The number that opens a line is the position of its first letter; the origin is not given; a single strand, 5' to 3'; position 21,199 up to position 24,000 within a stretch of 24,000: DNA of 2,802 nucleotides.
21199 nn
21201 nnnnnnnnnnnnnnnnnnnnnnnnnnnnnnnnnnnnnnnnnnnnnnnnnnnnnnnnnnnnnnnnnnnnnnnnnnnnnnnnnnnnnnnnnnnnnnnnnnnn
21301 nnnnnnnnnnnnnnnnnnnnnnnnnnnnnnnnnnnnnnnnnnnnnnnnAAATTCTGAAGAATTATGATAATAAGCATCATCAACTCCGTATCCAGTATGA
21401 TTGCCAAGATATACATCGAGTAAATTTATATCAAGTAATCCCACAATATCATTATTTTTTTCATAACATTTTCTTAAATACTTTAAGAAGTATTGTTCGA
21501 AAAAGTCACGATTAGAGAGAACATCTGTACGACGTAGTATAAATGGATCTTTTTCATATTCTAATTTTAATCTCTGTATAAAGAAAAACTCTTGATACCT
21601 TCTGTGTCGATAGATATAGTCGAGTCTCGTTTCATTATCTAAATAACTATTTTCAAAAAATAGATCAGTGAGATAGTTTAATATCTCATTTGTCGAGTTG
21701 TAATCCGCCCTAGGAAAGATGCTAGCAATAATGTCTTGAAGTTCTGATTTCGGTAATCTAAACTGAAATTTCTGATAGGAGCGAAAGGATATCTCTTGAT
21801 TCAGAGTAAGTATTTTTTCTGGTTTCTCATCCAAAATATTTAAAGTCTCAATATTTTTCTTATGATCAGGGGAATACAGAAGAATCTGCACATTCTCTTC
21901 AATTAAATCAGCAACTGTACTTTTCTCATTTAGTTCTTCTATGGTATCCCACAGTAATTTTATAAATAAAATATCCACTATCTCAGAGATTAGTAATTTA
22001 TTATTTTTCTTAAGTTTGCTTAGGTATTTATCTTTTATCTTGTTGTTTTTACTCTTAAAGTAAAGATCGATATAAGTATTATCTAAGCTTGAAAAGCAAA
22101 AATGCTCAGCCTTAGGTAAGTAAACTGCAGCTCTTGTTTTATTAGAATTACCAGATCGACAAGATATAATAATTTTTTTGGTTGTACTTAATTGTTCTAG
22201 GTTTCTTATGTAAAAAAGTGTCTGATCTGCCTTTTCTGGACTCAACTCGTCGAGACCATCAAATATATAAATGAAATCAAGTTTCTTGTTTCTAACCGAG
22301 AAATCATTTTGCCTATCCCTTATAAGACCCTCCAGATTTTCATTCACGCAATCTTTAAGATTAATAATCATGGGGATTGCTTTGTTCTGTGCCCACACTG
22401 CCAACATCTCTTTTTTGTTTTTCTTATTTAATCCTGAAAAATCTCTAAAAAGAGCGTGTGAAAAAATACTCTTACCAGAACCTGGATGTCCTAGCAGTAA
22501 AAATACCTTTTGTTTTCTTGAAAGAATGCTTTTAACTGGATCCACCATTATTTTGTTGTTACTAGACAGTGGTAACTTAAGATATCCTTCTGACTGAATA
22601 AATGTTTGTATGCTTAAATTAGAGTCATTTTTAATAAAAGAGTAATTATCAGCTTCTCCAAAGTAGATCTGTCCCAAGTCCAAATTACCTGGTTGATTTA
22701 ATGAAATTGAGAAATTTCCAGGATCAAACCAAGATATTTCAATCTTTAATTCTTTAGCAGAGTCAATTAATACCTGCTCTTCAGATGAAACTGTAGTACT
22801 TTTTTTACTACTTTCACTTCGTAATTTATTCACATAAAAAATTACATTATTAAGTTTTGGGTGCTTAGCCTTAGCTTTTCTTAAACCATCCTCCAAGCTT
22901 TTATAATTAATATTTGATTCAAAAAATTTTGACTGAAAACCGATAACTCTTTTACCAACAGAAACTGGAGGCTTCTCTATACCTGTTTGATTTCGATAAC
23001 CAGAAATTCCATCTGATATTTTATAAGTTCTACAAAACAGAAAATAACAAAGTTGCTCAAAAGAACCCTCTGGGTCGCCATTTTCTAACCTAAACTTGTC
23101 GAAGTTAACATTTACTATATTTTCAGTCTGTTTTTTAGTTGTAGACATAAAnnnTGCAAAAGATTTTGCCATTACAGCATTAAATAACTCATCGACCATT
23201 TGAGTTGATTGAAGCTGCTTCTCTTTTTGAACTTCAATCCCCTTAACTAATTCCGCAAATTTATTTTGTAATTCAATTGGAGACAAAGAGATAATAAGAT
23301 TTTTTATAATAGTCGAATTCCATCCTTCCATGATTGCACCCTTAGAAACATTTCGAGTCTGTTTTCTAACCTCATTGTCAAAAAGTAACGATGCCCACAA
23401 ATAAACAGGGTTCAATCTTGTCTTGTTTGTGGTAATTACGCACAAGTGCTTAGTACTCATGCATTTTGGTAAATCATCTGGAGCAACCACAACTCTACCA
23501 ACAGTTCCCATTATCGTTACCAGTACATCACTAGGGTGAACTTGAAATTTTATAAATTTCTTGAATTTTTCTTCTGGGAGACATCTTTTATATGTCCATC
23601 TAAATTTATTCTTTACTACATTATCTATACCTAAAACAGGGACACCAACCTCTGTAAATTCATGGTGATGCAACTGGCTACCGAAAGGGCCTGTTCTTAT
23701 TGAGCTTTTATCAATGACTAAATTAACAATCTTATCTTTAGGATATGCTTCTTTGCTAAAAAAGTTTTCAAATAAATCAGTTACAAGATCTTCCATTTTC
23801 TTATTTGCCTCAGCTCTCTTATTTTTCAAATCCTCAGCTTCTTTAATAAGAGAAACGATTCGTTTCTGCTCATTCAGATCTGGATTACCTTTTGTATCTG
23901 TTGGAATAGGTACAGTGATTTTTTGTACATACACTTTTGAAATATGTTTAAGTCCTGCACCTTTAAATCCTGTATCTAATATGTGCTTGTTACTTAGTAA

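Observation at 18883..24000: Giant NACHT/STAND NTPase with Mrr-like nuclease head, wired directly behind a type I R-M specificity gene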

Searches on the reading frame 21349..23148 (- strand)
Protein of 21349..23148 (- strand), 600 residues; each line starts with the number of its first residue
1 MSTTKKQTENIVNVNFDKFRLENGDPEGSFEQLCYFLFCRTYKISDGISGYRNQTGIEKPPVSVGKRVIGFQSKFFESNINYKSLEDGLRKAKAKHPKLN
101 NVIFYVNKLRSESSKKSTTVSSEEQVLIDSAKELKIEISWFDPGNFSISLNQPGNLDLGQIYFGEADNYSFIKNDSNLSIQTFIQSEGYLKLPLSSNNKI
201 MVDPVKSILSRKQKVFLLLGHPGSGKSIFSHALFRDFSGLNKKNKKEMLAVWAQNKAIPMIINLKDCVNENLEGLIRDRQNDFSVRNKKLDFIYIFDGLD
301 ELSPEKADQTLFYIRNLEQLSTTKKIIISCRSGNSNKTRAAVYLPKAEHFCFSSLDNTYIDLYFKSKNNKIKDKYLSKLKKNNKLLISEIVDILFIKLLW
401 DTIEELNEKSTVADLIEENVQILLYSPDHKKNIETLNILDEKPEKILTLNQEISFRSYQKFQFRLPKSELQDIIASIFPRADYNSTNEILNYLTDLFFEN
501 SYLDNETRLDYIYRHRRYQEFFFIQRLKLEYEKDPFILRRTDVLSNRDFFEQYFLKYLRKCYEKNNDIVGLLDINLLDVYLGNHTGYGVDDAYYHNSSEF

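Call 54: predict_structure(alignment_id=A6)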
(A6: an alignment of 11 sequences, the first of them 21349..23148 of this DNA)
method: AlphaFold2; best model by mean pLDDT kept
length: 600 residues; sequences in the alignment: 11
mean_pLDDT: 82.8   pTM: 0.81
mean pLDDT of the five models: 82.8, 82.7, 81.3, 76.4, 74.3
residues with pLDDT >= 90: 221; 70-90: 290; 50-70: 53; < 50: 36
segments of 3 or more residues with pLDDT < 50: 1-8, 50-55, 112-117, 501-506, 596-599
pLDDT, mean of each block of 10 residues (from residue 1): 40 86 86 89 71 54 87 88 91 91 91 52 90 94 91 86 64 64 88 88 90 94 86 90 86 88 85 89 79 93 90 96 95 85 94 91 90 95 91 90 91 89 78 59 83 88 82 88 86 80 50 82 93 88 76 86 89 83 58 52
secondary structure, 60 per line:
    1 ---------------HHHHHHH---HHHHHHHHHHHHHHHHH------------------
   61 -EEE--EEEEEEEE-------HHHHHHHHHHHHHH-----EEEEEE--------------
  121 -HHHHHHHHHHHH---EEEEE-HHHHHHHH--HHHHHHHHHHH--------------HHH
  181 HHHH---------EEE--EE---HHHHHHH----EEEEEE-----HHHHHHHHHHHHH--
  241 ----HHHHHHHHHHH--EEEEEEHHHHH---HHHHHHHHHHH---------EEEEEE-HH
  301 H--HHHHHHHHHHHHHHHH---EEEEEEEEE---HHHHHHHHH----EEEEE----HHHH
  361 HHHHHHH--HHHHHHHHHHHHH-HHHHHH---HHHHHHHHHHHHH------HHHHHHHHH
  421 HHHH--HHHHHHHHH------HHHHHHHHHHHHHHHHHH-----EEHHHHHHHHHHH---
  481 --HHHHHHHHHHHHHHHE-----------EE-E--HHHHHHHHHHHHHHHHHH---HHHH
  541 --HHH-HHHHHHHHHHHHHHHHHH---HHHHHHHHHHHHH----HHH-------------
elements in order: H16-22 H26-42 E62-64 E67-74 H82-95 E101-106 H122-133 E137-141 H143-150 H153-163 H178-184 E194-196 H204-210 E215-220 H226-238 H245-255 E258-263 H264-268 H272-282 E292-297 H304-319 E323-331 H335-343 E348-352 H357-367 H370-382 H384-389 H393-405 H412-424 H427-435 H442-459 H467-477 H483-497 H516-533 H537-540 H547-564 H568-580

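Call 58: fold_search(model_id=the predicted structure, library=pdb)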
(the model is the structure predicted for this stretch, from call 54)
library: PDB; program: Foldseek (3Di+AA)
matches with E <= 10: 1539; with E <= 0.001: 308
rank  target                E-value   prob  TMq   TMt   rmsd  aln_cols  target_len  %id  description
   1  8dgf_B                9.3e-15  1.00  0.24  0.11  23.4       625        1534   17  Avs4 bound to phage PhiV-1 portal (released 2022-08-03)
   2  8dgf_A                6.6e-14  1.00  0.27  0.12  20.8       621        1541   16  Avs4 bound to phage PhiV-1 portal (released 2022-08-03)
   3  9dh3_A                1.1e-08  1.00  0.39  0.21  18.4       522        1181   12  Cryo-EM structure of NLRP3 complex with Compound C (released 2024-12-25)
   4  7alv                  3.5e-08  1.00  0.39  0.49   5.0       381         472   13  Crystal Structure of NLRP3 NACHT domain in complex with a potent inhibitor (released 2021-10-20)
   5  4kxf_B                5.6e-08  1.00  0.43  0.30   5.6       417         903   11  Crystal structure of NLRC4 reveals its autoinhibition mechanism (released 2013-07-24)
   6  4kxf_K                6.5e-08  1.00  0.44  0.30   5.4       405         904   13  Crystal structure of NLRC4 reveals its autoinhibition mechanism (released 2013-07-24)
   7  8fvu_A                7.1e-08  1.00  0.27  0.14  13.3       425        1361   12  Cryo-EM structure of human Needle/NAIP/NLRC4 (R288A) (released 2024-01-03)
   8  4kxf_F                2.9e-07  1.00  0.45  0.31   5.8       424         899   12  Crystal structure of NLRC4 reveals its autoinhibition mechanism (released 2013-07-24)
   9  4kxf_H                3.4e-07  1.00  0.43  0.30   5.3       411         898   11  Crystal structure of NLRC4 reveals its autoinhibition mechanism (released 2013-07-24)
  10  4kxf_N                3.9e-07  1.00  0.44  0.31   5.1       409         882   11  Crystal structure of NLRC4 reveals its autoinhibition mechanism (released 2013-07-24)
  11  4kxf_D                7.2e-07  1.00  0.39  0.27   5.6       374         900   12  Crystal structure of NLRC4 reveals its autoinhibition mechanism (released 2013-07-24)
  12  7wbu                  8.8e-07  1.00  0.37  0.26   5.7       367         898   11  Cryo-EM structure of bovine NLRP9 (released 2022-04-06)
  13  8sxn_C                8.8e-07  1.00  0.40  0.31   7.0       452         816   14  Structure of NLRP3 and NEK7 complex (released 2024-02-14)
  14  8fvu_B                1.1e-06  1.00  0.30  0.21  13.1       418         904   12  Cryo-EM structure of human Needle/NAIP/NLRC4 (R288A) (released 2024-01-03)
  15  4kxf_L                1.2e-06  1.00  0.40  0.28   6.2       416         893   13  Crystal structure of NLRC4 reveals its autoinhibition mechanism (released 2013-07-24)
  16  4kxf_P                1.8e-06  1.00  0.42  0.30   5.8       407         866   13  Crystal structure of NLRC4 reveals its autoinhibition mechanism (released 2013-07-24)
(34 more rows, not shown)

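Call 60: search_solved_structures(query=A3, max_evalue=0.01, show_alignments=1)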
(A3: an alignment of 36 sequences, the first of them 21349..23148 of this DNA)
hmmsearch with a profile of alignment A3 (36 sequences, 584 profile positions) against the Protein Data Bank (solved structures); distinct sequences matched with E-value up to 0.01: 2.
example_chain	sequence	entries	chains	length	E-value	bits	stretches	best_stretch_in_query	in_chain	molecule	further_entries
8dgf_A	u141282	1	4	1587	7.9e-35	123.5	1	2-220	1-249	ATP-binding protein Avs4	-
2ga8_A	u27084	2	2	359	0.0019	19.9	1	190-254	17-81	Hypothetical 39.9 kDa protein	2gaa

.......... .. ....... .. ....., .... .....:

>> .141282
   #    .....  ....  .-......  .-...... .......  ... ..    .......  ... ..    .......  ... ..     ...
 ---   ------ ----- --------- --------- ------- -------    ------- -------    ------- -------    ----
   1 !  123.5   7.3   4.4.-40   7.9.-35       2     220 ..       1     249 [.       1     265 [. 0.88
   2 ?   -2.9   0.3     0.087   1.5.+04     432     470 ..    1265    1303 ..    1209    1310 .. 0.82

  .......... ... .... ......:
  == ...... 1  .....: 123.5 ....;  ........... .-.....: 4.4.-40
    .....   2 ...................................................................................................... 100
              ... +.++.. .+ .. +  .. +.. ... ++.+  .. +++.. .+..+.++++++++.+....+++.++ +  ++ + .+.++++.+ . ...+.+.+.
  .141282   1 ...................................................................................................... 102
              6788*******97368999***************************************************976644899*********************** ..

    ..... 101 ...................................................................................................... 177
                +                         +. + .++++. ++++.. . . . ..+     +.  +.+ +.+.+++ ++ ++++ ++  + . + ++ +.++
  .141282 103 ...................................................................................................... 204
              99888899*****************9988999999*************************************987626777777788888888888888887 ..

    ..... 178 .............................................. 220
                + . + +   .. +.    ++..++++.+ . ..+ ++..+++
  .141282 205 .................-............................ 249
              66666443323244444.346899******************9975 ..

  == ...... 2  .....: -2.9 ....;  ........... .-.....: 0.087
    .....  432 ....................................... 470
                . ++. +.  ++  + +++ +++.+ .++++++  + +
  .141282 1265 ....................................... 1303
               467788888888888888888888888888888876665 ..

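Call 89: search_protein_families(library=pfam, alignment_id=A3, max_evalue=0.01)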
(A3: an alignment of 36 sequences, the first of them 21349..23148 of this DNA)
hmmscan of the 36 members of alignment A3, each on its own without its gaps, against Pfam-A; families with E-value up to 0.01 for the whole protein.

A. member 1, window:21349-23148:- (600 aa): 3 families
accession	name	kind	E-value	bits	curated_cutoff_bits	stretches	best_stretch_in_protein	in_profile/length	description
PF24883.2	NPHP3_N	-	0.00022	21.9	24.8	0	209-238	16-47/164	Nephrocystin 3, N-terminal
PF05729.18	NACHT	-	0.00082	19.7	26.7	1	215-341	2-139/167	NACHT domain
PF07693.20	KAP_NTPase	-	0.0012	18.6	20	0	281-328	148-189/293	KAP family P-loop domain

B. families by the number of members that match (of 36 scanned): 28 families (the first 25 are shown)
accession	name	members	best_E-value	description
PF05729.18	NACHT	35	1.3e-08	NACHT domain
PF24883.2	NPHP3_N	35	2.3e-07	Nephrocystin 3, N-terminal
PF20720.3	nSTAND3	14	1e-06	Novel STAND NTPase 3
PF09848.15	SLFN-g3_helicase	11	0.00067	Schlafen group 3, DNA/RNA helicase domain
PF13191.12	AAA_16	9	0.00031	AAA ATPase domain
PF13401.12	AAA_22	5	0.0022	AAA domain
PF06745.19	ATPase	3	0.0013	KaiC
PF00437.27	T2SSE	3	0.0013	Type II/IV secretion system protein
PF13604.12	AAA_30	3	0.0081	AAA domain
PF25199.1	nSTAND_NTPase5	2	0.0003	Novel STAND NTPase 5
PF00004.35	AAA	2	0.0006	ATPase family associated with various cellular activities (AAA)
PF13476.12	AAA_23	2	0.00066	AAA domain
PF07693.20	KAP_NTPase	2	0.0012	KAP family P-loop domain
PF13245.12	AAA_19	2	0.0013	AAA domain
PF12775.13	AAA_7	2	0.006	P-loop containing dynein motor region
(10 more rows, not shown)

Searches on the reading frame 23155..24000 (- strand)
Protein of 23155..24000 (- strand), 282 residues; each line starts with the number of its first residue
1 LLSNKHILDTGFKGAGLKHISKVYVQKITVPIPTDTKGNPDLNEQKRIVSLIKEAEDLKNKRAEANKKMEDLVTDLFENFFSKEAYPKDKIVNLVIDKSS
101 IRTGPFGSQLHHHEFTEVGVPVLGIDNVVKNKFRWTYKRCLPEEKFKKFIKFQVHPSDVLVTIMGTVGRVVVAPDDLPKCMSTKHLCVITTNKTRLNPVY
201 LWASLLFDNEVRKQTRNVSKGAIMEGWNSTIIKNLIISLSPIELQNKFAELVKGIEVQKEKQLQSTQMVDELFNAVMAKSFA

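Call 5: search_protein_families(library=pfam, proteins=[window:23155-24000:-], max_evalue=1)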
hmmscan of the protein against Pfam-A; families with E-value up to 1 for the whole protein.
window:23155-24000:- (282 aa): 2 families
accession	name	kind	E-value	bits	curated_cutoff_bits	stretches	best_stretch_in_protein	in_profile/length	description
PF01420.25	Methylase_S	-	1.2e-06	29.3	22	1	146-253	49-150/168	Type I restriction modification DNA specificity domain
PF07765.17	KIP1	-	0.86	10.2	33.9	0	45-81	27-63/74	KIP1-like protein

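Call 6: search_protein_families(library=padloc, proteins=[window:23155-24000:-], max_evalue=1)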
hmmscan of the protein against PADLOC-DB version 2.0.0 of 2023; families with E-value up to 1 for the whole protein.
window:23155-24000:- (282 aa): 80 families (the best 25 are shown)
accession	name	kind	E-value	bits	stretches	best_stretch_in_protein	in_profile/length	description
PDLC03069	Specificity_I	-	8.9e-56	187.6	1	7-281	116-383/387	Type I specificity subunit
PDLC03108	Specificity_I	-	2.4e-50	170.1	1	2-281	150-431/452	Type I specificity subunit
PDLC03107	Specificity_I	-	5.4e-34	115.9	1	11-281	122-388/392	Type I specificity subunit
PDLC03084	Specificity_I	-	6.6e-30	102.7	1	2-281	112-386/392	Type I specificity subunit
PDLC03153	Specificity_I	-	3.7e-28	97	1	19-281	142-406/417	Type I specificity subunit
PDLC03100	Specificity_I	-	7.8e-25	86.1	1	40-279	149-386/392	Type I specificity subunit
PDLC03086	Specificity_I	-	2.2e-23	80.9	1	98-256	16-174/458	Type I specificity subunit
PDLC03117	Specificity_I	-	3.7e-22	76.9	1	8-281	115-382/518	Type I specificity subunit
PDLC03129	Specificity_I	-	4.6e-22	76.4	1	26-281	140-392/431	Type I specificity subunit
PDLC03091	Specificity_I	-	2.1e-19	67.7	1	96-254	231-396/442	Type I specificity subunit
PDLC03168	Specificity_I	-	1.1e-18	66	2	102-265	15-175/459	Type I specificity subunit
PDLC03089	Specificity_I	-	2e-18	64.8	2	96-255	14-168/446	Type I specificity subunit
PDLC03194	Specificity_I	-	9.9e-18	62.3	2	143-276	62-193/391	Type I specificity subunit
PDLC03099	Specificity_I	-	9.1e-17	59.3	2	99-261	210-366/405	Type I specificity subunit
PDLC03068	Specificity_I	-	1.4e-16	58.7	2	113-255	26-165/403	Type I specificity subunit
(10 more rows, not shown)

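Call 7: search_protein_families(library=ncbifam, proteins=[window:23155-24000:-], max_evalue=1)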
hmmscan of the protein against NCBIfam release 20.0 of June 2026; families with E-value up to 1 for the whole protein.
window:23155-24000:- (282 aa): 3 families
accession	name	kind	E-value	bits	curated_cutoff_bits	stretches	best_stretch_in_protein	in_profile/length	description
NF047740.1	antiphage_MADS5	equivalog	2.1e-16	59.8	400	2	116-274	65-220/461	methylation-associated defense system restriction endonuclease subunit S MAD5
NF007278.0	PRK09737.1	equivalog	0.00017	20.5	662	1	119-253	40-172/461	type I restriction-modification system specificity subunit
NF007873.0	PRK10577.2-4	equivalog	0.085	11.5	1012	1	156-184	601-629/646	Fe(3+)-hydroxamate ABC transporter permease FhuB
